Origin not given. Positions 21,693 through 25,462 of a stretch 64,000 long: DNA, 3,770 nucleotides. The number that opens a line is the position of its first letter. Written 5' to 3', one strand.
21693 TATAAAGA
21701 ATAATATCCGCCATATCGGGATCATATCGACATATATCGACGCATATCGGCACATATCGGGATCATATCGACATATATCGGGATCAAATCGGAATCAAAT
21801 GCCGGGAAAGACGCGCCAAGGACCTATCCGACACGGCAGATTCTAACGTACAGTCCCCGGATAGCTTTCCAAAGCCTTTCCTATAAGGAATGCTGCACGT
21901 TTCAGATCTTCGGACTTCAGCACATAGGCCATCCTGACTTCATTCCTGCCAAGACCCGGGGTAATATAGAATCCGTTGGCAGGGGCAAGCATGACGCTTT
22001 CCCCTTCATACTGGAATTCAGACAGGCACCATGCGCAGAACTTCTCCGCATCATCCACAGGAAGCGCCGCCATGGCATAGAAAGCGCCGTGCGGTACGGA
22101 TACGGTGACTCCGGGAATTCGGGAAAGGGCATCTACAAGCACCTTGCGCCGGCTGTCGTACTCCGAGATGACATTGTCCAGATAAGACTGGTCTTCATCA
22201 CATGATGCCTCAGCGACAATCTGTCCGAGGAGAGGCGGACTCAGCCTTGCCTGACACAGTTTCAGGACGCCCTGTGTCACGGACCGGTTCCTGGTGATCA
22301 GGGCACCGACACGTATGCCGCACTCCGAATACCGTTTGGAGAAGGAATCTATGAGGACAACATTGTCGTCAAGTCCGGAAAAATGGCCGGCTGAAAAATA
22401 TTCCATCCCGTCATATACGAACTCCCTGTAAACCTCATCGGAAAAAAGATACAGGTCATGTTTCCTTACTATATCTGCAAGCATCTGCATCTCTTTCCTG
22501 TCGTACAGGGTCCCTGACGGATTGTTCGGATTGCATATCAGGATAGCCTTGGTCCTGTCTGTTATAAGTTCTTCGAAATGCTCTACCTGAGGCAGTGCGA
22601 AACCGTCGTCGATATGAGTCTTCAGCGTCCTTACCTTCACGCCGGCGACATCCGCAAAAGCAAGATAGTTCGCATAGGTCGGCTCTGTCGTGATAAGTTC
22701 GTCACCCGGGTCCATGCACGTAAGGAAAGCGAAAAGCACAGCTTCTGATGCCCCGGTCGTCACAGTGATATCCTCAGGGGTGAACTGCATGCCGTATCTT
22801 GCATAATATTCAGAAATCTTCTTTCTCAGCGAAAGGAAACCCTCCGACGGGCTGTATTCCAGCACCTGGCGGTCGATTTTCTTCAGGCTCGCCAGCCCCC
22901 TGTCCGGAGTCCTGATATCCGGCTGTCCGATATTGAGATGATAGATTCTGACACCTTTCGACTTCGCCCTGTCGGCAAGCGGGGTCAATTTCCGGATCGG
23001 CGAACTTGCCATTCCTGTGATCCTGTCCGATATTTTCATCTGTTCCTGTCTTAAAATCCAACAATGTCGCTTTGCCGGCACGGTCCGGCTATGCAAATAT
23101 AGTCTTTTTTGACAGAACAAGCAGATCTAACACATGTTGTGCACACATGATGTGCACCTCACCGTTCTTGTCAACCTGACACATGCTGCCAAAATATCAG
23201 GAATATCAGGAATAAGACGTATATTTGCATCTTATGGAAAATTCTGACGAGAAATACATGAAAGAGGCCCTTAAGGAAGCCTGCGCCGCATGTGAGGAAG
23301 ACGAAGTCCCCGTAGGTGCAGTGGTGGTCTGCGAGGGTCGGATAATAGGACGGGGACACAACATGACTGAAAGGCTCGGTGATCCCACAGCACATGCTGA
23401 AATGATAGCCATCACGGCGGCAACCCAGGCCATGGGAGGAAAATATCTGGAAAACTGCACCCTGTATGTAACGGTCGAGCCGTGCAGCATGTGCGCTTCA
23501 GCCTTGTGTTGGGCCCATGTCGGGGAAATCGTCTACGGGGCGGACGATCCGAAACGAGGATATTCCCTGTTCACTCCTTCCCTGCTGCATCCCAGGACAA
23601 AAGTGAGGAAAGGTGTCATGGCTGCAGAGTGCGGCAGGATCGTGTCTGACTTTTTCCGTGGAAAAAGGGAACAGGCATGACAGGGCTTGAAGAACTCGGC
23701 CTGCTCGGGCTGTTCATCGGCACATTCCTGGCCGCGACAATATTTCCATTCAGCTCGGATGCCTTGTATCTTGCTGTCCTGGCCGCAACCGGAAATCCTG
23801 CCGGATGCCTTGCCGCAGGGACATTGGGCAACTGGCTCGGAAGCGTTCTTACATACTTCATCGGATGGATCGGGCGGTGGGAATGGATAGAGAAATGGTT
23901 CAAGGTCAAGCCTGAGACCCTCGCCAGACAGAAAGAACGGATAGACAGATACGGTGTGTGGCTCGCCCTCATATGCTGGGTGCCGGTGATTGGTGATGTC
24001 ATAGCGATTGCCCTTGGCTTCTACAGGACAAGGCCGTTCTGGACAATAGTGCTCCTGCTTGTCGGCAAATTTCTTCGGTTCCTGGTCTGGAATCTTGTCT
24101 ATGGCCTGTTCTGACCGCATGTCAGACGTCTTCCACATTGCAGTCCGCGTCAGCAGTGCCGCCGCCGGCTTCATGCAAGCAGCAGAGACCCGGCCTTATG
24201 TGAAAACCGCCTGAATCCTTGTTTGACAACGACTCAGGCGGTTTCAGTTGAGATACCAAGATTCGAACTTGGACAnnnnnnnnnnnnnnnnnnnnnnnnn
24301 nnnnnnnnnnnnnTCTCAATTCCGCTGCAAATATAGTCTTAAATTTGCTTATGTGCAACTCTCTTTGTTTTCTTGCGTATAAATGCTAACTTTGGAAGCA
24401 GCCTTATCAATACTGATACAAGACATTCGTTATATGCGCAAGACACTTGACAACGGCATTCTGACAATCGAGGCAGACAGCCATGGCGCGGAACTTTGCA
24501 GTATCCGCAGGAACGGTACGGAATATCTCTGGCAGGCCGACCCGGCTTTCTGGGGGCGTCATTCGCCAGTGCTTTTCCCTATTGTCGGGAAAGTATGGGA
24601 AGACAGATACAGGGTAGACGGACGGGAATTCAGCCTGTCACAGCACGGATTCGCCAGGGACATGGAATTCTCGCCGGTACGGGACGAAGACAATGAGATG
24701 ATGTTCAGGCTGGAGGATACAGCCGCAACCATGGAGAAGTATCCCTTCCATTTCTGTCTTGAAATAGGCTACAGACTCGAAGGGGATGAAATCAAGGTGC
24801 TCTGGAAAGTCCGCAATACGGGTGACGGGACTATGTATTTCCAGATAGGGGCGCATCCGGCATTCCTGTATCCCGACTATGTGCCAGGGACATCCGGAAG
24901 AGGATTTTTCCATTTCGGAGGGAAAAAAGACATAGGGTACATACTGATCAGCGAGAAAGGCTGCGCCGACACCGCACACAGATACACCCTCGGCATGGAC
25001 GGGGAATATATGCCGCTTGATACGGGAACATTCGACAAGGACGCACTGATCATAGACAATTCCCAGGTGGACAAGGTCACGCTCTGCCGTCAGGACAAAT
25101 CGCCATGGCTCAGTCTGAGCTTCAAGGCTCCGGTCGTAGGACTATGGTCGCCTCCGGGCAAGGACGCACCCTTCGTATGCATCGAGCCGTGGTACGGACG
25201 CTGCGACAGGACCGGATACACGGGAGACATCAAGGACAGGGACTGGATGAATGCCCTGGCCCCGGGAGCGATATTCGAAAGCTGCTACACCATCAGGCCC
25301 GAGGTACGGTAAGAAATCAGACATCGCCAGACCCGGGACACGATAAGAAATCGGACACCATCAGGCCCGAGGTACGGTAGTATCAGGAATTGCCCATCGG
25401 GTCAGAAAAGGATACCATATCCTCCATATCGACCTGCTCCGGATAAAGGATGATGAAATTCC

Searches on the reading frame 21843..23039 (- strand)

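Call 52: search_protein_families(library=pfam, max_evalue=0.00001, proteins=[window:21843-23039:-])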
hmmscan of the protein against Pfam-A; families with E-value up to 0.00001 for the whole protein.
window:21843-23039:- (398 aa): 3 families
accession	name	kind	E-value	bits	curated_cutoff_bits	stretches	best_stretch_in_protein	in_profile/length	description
PF00155.27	Aminotran_1_2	-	3e-54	185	19.7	1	34-383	5-358/361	Aminotransferase class I and II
PF01041.23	DegT_DnrJ_EryC1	-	1.5e-06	28.1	19.8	1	94-201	46-145/360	DegT/DnrJ/EryC1/StrS aminotransferase family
PF00266.25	Aminotran_5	-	1.8e-06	27.6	21.5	1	89-201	62-175/371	Aminotransferase class-V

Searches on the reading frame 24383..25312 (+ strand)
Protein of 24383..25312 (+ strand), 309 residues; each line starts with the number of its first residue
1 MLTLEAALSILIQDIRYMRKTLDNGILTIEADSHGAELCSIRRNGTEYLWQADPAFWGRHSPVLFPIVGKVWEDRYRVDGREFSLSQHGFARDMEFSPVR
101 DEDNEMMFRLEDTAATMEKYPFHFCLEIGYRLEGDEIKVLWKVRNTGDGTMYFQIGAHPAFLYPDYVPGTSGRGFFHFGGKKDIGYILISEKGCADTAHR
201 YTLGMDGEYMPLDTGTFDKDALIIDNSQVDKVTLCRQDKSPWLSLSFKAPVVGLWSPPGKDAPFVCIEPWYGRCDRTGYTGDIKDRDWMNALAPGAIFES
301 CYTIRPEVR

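Call 52: search_protein_families(library=pfam, max_evalue=0.00001, proteins=[window:24383-25312:+])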
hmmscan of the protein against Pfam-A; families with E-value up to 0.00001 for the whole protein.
window:24383-25312:+ (309 aa): 1 family
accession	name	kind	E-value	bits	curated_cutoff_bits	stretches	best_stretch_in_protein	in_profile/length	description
PF01263.26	Aldose_epim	-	8e-21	75.1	27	1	21-164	4-164/299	Aldose 1-epimerase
